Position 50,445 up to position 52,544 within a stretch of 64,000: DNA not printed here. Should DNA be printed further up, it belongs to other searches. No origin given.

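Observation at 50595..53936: Prokaryotic viperin (pVip) defence cassette with unusual partners: 600-aa hypothetical, small Gly-rich ORF, and a decayed cytidylate-kinase gene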

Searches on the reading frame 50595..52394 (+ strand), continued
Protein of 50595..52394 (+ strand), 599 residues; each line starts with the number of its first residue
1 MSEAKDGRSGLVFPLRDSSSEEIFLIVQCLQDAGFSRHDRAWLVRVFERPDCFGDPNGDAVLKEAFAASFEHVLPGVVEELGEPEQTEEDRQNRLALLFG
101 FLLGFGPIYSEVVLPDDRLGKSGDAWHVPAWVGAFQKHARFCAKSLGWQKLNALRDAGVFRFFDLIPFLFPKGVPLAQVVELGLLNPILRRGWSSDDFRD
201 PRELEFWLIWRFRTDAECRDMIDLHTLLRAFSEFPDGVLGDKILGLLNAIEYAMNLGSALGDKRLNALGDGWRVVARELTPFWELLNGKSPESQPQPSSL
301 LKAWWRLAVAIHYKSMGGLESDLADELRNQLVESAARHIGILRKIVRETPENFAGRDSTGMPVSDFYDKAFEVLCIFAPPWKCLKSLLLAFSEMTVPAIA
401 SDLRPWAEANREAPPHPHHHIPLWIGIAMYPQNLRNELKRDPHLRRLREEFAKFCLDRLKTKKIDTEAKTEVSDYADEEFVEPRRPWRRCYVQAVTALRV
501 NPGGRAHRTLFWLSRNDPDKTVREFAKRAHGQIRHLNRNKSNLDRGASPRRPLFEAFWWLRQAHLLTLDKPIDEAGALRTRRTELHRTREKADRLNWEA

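Call 37: search_protein_representatives(alignment_id=A3)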
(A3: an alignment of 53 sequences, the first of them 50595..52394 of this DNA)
Query: 53 sequences, 591 profile positions. Proteins with E-value up to 0.001 (for the whole library): 475; up to 1e-10: 445; up to 1e-30: 250. The best 150 are listed.
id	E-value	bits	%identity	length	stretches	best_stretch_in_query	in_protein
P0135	0.0e+00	1044.5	-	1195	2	14-585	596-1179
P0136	4.7e-254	861.1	-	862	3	16-590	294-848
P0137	8.4e-244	827.2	-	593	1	1-590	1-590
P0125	3.5e-197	673.3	-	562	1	7-585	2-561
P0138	3.6e-171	587.3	-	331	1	268-589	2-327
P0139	5.8e-118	411.6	-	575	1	161-585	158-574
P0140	3.3e-117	409.1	-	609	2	1-412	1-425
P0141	4.9e-113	395.4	-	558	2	256-582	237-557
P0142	3.0e-111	389.5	-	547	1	1-585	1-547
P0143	2.1e-108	380.1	-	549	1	5-582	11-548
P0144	5.7e-108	378.7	-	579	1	8-584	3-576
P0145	6.4e-106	371.9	-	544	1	69-584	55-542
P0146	2.5e-105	369.9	-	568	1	124-587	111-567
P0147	3.3e-105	369.5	-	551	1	190-585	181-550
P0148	5.6e-104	365.5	-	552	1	26-581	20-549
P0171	3.6e-87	309.9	-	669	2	270-589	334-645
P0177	3.8e-84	300.0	-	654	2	216-586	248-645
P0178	3.8e-84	300.0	-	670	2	359-586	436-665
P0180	3.0e-83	297.0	-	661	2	270-587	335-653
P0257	3.6e-67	243.9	-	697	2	365-584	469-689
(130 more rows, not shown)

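Call 60: fold_search(model_id=the predicted structure, library=viral)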
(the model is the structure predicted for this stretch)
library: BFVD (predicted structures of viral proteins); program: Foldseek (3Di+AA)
matches with E <= 10: 183; with E <= 0.001: 0
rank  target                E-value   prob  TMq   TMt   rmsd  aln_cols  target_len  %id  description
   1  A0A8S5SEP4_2          2.0e-01  0.08  0.09  0.06  45.9       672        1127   11  Chromosome segregation ATPase (Fragment) [virus sp. ctX0L1]
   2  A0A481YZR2            2.8e-01  0.16  0.12  0.13  19.3       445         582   12  Uncharacterized protein [Mimivirus LCMiAC01]
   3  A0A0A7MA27            3.3e-01  0.13  0.14  0.15  21.4       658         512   10  Putative ankyrin repeat protein [Parapoxvirus red deer/HL953]
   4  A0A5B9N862            3.8e-01  0.06  0.09  0.07  28.3       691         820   10  Internal virion protein [Stenotrophomonas phage Ponderosa]
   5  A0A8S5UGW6            4.5e-01  0.20  0.15  0.14  17.2       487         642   10  Uncharacterized protein [Myoviridae sp. ctshb19]
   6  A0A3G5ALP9            5.1e-01  0.14  0.15  0.16  24.1       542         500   10  Uncharacterized protein [Sylvanvirus sp.]
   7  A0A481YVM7            5.5e-01  0.10  0.12  0.17  16.3       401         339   13  Ankyrin repeat protein [Marseillevirus LCMAC103]
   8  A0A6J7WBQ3            5.7e-01  0.08  0.11  0.08  25.1       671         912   10  Uncharacterized protein [uncultured Caudovirales phage]
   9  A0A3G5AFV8            5.7e-01  0.07  0.11  0.10  26.0       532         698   12  J domain-containing protein [Hyperionvirus sp.]
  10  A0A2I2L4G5            6.2e-01  0.06  0.10  0.10  25.6       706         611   10  F-box domain-containing protein [Orpheovirus IHUMI-LCC2]
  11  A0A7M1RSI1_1          7.5e-01  0.08  0.13  0.07  27.9       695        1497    9  Uncharacterized protein [uncultured phage cr4_1]
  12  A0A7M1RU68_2          7.8e-01  0.06  0.11  0.07  35.8       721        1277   11  NTF2 domain-containing protein [uncultured phage cr272_1]
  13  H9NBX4                8.1e-01  0.06  0.12  0.08  27.9       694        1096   10  (no name in the UniProt tables at hand)
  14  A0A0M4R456            8.5e-01  0.11  0.15  0.13  28.3       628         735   11  Internal virion protein [Caulobacter phage Percy]
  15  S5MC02                9.2e-01  0.13  0.15  0.18  18.5       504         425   10  (no name in the UniProt tables at hand)
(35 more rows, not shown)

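Call 62: search_solved_structures(query=A3, max_evalue=1)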
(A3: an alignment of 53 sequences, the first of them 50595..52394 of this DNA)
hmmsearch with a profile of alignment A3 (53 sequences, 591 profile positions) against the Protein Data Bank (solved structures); distinct sequences matched with E-value up to 1: 1.
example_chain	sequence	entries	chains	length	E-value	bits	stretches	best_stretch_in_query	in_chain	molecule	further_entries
3gjn_A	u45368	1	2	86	0.49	12.3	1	379-412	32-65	Colicin-E9 immunity protein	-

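Call 64: fold_search(model_id=the predicted structure, library=pdb)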
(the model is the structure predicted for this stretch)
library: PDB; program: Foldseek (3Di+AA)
matches with E <= 10: 346; with E <= 0.001: 0
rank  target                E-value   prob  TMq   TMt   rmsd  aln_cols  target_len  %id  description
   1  2p8q_A                7.0e-02  0.60  0.17  0.13  23.5       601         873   10  Crystal Structure of human Importin beta bound to the Snurportin1 IBB-domain (released 2008-01-22)
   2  2z6g                  7.6e-02  0.44  0.18  0.20  17.4       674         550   11  Crystal Structure of a Full-Length Zebrafish Beta-Catenin (released 2008-02-12)
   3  3w3y_A                7.9e-02  0.33  0.16  0.11  24.7       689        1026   11  Crystal structure of Kap121p bound to Nup53p (released 2013-04-10)
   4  3c2g_B                9.7e-02  0.33  0.16  0.15  22.0       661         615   11  Crystal complex of SYS-1/POP-1 at 2.5A resolution (released 2008-05-20)
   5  9n74_SP               1.1e-01  0.30  0.16  0.07  18.2       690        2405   10  SSU processome maturation and disassembly, State H (released 2025-10-29)
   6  8y14                  1.4e-01  0.63  0.18  0.20  20.1       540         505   10  Beta-catenin Crystal Structure (released 2024-03-13)
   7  1v18_A                1.4e-01  0.47  0.18  0.20  18.4       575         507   12  The crystal structure of beta-catenin armadillo repeat complexed with a phosphorylated APC 20mer repeat. (released 2005-01-12)
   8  7zf1_A                1.4e-01  0.20  0.13  0.09  23.9       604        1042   12  Structure of ubiquitinated FANCI in complex with FANCD2 and double-stranded DNA (released 2022-11-16)
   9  6qdl                  1.8e-01  0.25  0.17  0.13  27.7       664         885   12  Molecular features of the UNC-45 chaperone critical for binding and folding muscle myosin (released 2019-10-30)
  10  9i8w_A                1.9e-01  0.44  0.17  0.20  19.1       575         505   12  Beta-catenin armadillo with cyclic peptide and Compound 3 (released 2026-02-18)
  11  9m1j_D                1.9e-01  0.41  0.22  0.14  19.3       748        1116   13  Cryo-EM structure of the TBC-DE-Arl2-beta-tubulin complex (released 2025-10-22)
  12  7r6k_I                2.2e-01  0.28  0.19  0.21  18.8       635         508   10  State E2 nucleolar 60S ribosomal intermediate - Model for Noc2/Noc3 region (released 2022-11-09)
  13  6n1z_D                2.4e-01  0.16  0.14  0.11  25.1       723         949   11  Importin-9 bound to H2A-H2B (released 2019-03-20)
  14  8v87_I                2.6e-01  0.47  0.23  0.25  18.4       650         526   10  60S ribosome biogenesis intermediate (Dbp10 post-catalytic structure - Overall map) (released 2024-05-01)
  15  8or3_C                2.6e-01  0.21  0.16  0.11  20.8       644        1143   11  CAND1-CUL1-RBX1-SKP1-SKP2-DCNL1 (released 2023-06-28)
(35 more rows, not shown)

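Call 66: find_related_loci(query=A2, collection=metagenome_contigs, flank=6000)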
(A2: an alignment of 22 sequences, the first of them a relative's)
Query A2 (639 aa) in metagenome_contigs; peptide patterns used: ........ (x = any residue, [..] = any of these).
58 stretches matched a pattern; 28 encode a relative of the query (tblastn E <= 1e-3); 28 distinct loci.
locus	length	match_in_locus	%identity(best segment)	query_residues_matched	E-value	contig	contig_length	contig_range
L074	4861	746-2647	94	6-639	0e+0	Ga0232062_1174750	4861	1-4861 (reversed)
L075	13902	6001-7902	94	6-639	0e+0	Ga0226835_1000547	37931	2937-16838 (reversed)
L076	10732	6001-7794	56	42-639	0e+0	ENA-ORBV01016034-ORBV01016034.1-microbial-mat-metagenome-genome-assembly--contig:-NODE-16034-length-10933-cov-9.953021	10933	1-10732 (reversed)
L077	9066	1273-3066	56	42-639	0e+0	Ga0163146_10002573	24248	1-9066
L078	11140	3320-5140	54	32-638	0e+0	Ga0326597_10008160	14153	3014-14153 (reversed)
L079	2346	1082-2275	34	269-637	1e-60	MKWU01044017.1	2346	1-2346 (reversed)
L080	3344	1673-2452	41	381-637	7e-56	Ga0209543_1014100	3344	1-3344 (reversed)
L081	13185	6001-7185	35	264-638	3e-54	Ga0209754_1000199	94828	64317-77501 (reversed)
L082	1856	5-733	47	390-635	3e-55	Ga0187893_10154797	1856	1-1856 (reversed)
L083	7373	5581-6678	35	263-639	2e-52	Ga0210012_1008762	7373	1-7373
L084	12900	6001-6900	39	337-633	5e-51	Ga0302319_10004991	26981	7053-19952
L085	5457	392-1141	42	389-637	2e-50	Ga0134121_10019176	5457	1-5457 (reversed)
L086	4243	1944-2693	42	389-637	2e-50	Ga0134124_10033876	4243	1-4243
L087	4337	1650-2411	41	384-639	1e-50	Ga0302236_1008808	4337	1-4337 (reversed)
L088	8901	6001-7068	35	285-637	4e-50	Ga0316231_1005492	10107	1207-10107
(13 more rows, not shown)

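Call 70: search_protein_families(library=padloc, alignment_id=A7, max_evalue=0.00001)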
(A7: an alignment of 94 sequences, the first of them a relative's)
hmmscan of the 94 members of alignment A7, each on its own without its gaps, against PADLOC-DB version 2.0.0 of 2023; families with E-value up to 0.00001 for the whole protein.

A. member 1, L050:100-891:- (263 aa): 0 families

B. families by the number of members that match (of 94 scanned): 206 families (the first 25 are shown)
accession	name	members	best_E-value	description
PDLC03019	MTase_I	2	5.8e-218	Type I methyltransferase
PDLC04134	mad2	2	1.3e-46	mads_2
PDLC03021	MTase_I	2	3.4e-45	Type I methyltransferase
PDLC03227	MTase_II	1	7.2e-163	Type II methyltransferase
PDLC03359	MTase_II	1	5.6e-135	Type II methyltransferase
PDLC03035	MTase_I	1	1.2e-125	Type I methyltransferase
PDLC03229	MTase_II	1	2.6e-110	Type II methyltransferase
PDLC03240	MTase_II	1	3.1e-110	Type II methyltransferase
PDLC03089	Specificity_I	1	7.3e-92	Type I specificity subunit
PDLC03031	MTase_I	1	1.4e-80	Type I methyltransferase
PDLC03086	Specificity_I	1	9.4e-76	Type I specificity subunit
PDLC03022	MTase_I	1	1.8e-69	Type I methyltransferase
PDLC03028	MTase_I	1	1.8e-69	Type I methyltransferase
PDLC03168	Specificity_I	1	1.1e-65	Type I specificity subunit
PDLC03038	MTase_I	1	5.1e-63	Type I methyltransferase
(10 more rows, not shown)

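Call 76: search_protein_families(library=ncbifam, proteins=[L005:12156-13763:+, L051:10971-12872:+, L031:5243-6646:+, L066:10684-12441:+, L004:13109-13714:+], max_evalue=0.00001)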
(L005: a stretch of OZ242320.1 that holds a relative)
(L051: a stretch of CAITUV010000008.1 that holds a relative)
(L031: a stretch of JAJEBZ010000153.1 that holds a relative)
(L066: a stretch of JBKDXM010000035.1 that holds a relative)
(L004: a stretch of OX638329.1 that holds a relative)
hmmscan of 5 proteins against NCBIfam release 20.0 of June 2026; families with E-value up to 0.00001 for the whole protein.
L005:12156-13763:+ (535 aa): 5 families
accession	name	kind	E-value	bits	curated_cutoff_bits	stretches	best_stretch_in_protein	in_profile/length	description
TIGR03675.1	arCOG00543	equivalog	1.1e-95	321.3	580.2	1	6-446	175-625/631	beta-CASP ribonuclease aCPSF1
NF045584.1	cas14_MBL_CASP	equivalog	4.1e-92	309.5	800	1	6-460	1-449/612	type VII CRISPR-associated protein Cas14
TIGR04122.1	Xnuc_lig_assoc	equivalog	8.8e-20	70.8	325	1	151-332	80-255/326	ligase-associated DNA damage response exonuclease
TIGR00649.1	MG423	subfamily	4e-11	42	400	1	7-105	2-104/546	RNase J family beta-CASP ribonuclease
NF047419.1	RNase_J1_RnjA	exception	2e-08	33.4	820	1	7-105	3-104/549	ribonuclease J1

L051:10971-12872:+ (633 aa): 2 families
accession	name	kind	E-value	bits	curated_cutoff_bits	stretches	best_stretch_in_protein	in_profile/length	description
NF045584.1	cas14_MBL_CASP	equivalog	1.7e-61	208.4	800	2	23-314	1-270/612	type VII CRISPR-associated protein Cas14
TIGR03675.1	arCOG00543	equivalog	3.7e-47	160.9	580.2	2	20-285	172-425/631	beta-CASP ribonuclease aCPSF1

L031:5243-6646:+ (467 aa): 16 families
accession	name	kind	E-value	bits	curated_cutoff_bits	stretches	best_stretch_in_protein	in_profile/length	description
NF033712.0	B12_rSAM_KedN5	subfamily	4.1e-31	107.9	700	1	38-405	17-394/624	KedN5 family methylcobalamin-dependent radical SAM C-methyltransferase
TIGR04367.1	HpnR_B12_rSAM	equivalog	3.9e-15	55.4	650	1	73-305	50-278/490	hopanoid C-3 methylase HpnR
TIGR02026.1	BchE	equivalog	6.7e-15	54.9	481.35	1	71-403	51-388/497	magnesium-protoporphyrin IX monomethyl ester anaerobic oxidative cyclase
TIGR04013.1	B12_SAM_MJ_1487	hypoth_equivalog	1.2e-14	53.9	251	1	100-260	60-202/382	TIGR04013 family B12-binding domain/radical SAM domain-containing protein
TIGR04072.2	rSAM_ladder_B12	equivalog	2.7e-14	52.7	360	1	98-379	85-348/443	lipid biosynthesis B12-binding/radical SAM protein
NF006067.1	PRK08208.1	equivalog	1.3e-13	50.7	380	1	306-407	141-244/427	STM4012 family radical SAM protein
TIGR01212.1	TIGR01212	equivalog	2.6e-13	49.8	180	1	310-416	135-241/302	tRNA modification radical SAM protein MnmL/YtqA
TIGR04479.1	bcpD_PhpK_rSAM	subfamily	2.8e-12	45.8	600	1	95-380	123-409/504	PhpK family radical SAM P-methyltransferase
TIGR03975.1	rSAM_ocin_1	subfamily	1.9e-09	36.6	281.85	1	102-292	147-346/606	RiPP maturation radical SAM C-methyltransferase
TIGR03471.1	HpnJ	equivalog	2e-09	36.9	577.6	1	103-404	88-389/472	hopanoid biosynthesis associated radical SAM protein HpnJ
NF050148.1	rSAM_ApyD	equivalog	3e-09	35.9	750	1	106-369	97-355/645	RiPP biosynthesis radical SAM protein ApyD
TIGR04385.1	B12_rSAM_cofa1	equivalog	1.9e-08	33.9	450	1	103-286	90-273/438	B12 lower ligand biosynthesis radical SAM protein BzaD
NF040542.1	rSAM_RCCLKC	equivalog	2.1e-08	33.7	450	1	106-371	72-341/423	arsinothricin biosynthesis radical SAM protein ArsL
TIGR04107.1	rSAM_HutW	equivalog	3.3e-07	29.5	400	1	317-411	156-251/419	heme anaerobic degradation radical SAM methyltransferase ChuW/HutW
TIGR04014.1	B12_SAM_MJ_0865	equivalog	2.5e-06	26.5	360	1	99-402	57-358/434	methyl-coenzyme M reductase glutamine C-methyltransferase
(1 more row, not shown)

L066:10684-12441:+ (585 aa): 6 families
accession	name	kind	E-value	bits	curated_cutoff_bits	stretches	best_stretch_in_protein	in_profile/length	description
NF033712.0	B12_rSAM_KedN5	subfamily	8.2e-27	93.7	700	1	230-562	64-425/624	KedN5 family methylcobalamin-dependent radical SAM C-methyltransferase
TIGR04072.2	rSAM_ladder_B12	equivalog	1.4e-15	56.9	360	1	257-570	98-407/443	lipid biosynthesis B12-binding/radical SAM protein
TIGR04013.1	B12_SAM_MJ_1487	hypoth_equivalog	2.8e-11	42.9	251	0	234-364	46-173/382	TIGR04013 family B12-binding domain/radical SAM domain-containing protein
NF006067.1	PRK08208.1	equivalog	1.4e-08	34.1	380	1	438-537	144-241/427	STM4012 family radical SAM protein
TIGR03471.1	HpnJ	equivalog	5e-07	29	577.6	1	347-538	202-394/472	hopanoid biosynthesis associated radical SAM protein HpnJ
NF050148.1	rSAM_ApyD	equivalog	3.4e-06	25.7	750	0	258-506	104-362/645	RiPP biosynthesis radical SAM protein ApyD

L004:13109-13714:+ (201 aa): 2 families
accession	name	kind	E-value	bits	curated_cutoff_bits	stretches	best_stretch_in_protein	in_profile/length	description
TIGR00041.1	DTMP_kinase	equivalog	9e-19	67.9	83.25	1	5-160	3-162/196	dTMP kinase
NF005923.0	PRK07933.1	equivalog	3.4e-08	33.1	193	0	8-35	2-29/213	dTMP kinase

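Call 85: search_protein_families(library=pfam, proteins=[L009:6653-8143:+, L009:8166-8474:+, L029:15852-17156:-, L012:13803-16085:-, L025:14306-17002:-], max_evalue=0.001)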
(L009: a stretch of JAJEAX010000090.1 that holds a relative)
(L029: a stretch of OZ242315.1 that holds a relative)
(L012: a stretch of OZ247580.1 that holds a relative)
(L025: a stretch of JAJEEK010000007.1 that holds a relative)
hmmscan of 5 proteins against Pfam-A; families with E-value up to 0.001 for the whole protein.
L009:6653-8143:+ (496 aa): 0 families

L009:8166-8474:+ (102 aa): 0 families

L029:15852-17156:- (434 aa): 1 family
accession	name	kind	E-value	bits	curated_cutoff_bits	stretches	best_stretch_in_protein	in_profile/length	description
PF07394.17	DUF1501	-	2.9e-114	382.7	27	1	57-433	1-390/390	Protein of unknown function (DUF1501)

L012:13803-16085:- (760 aa): 3 families
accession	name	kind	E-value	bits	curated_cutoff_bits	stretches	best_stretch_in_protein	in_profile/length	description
PF00355.32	Rieske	-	4.8e-16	58.9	20.3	1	181-254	4-77/88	Rieske [2Fe-2S] domain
PF13806.12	Rieske_2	-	8.2e-09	35.8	27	1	179-270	2-99/104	Rieske-like [2Fe-2S] domain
PF22543.2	Rieske_4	-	1.7e-07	32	28.4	1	200-256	21-81/119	Soluble Rieske-type ferredoxin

L025:14306-17002:- (898 aa): 15 families
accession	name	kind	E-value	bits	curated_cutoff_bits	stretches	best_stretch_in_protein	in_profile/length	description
PF13424.12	TPR_12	-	1.3e-13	51.3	30.1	1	723-787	6-71/77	Tetratricopeptide repeat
PF14559.12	TPR_19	-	2.1e-13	50.8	25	1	731-798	2-62/68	Tetratricopeptide repeat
PF07719.23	TPR_2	-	6.7e-13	48.1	27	0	799-828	5-34/34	Tetratricopeptide repeat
PF13428.12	TPR_14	-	4.6e-11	42.7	23.5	1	763-804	3-44/44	Tetratricopeptide repeat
PF00515.34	TPR_1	-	4.3e-09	36.3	27.8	0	797-828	3-34/34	Tetratricopeptide repeat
PF13181.12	TPR_8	-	8.2e-09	35.4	25.7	0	722-750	3-31/34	Tetratricopeptide repeat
PF13435.11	Cytochrome_C554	-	1.6e-07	32.6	20.8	0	212-293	4-84/84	Cytochrome c554 and c-prime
PF13432.12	TPR_16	-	3.3e-07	31.1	32.7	1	775-822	11-58/65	Tetratricopeptide repeat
PF13414.12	TPR_11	-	9.2e-07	28.9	26.8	0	802-835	1-34/42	TPR repeat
PF23914.1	TPR_CcmH_CycH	-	1.2e-06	28.9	42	1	720-828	50-154/158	Cytochrome c-type biogenesis protein H TPR domain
PF22113.1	Mtrc-MtrF_II-IV_dom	-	1e-05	25.6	30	1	255-420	9-137/176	Outer membrane cytochrome MtrC/MtrF-like, domains II/IV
PF13431.12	TPR_17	-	6.4e-05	23.4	24.4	0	818-844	2-28/34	Tetratricopeptide repeat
PF13371.12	TPR_9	-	0.00035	21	35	0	776-832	10-66/73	Tetratricopeptide repeat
PF12895.13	ANAPC3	-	0.00038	21.1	27.2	0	744-786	40-81/82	Anaphase-promoting complex, cyclosome, subunit 3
PF25064.1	ARM_TT21_5th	-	0.00065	20.4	27.8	0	697-787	12-98/117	TT21 fifth ARM repeats domain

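Call 92: search_protein_families(library=phrogs, proteins=[window:50595-52394:+, L053:9206-11125:+, L009:6653-8143:+], max_evalue=0.01)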
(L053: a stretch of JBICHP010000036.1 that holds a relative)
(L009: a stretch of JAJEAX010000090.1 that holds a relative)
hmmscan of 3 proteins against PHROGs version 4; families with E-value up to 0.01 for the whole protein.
window:50595-52394:+ (599 aa): 0 families

L053:9206-11125:+ (639 aa): 0 families

L009:6653-8143:+ (496 aa): 0 families
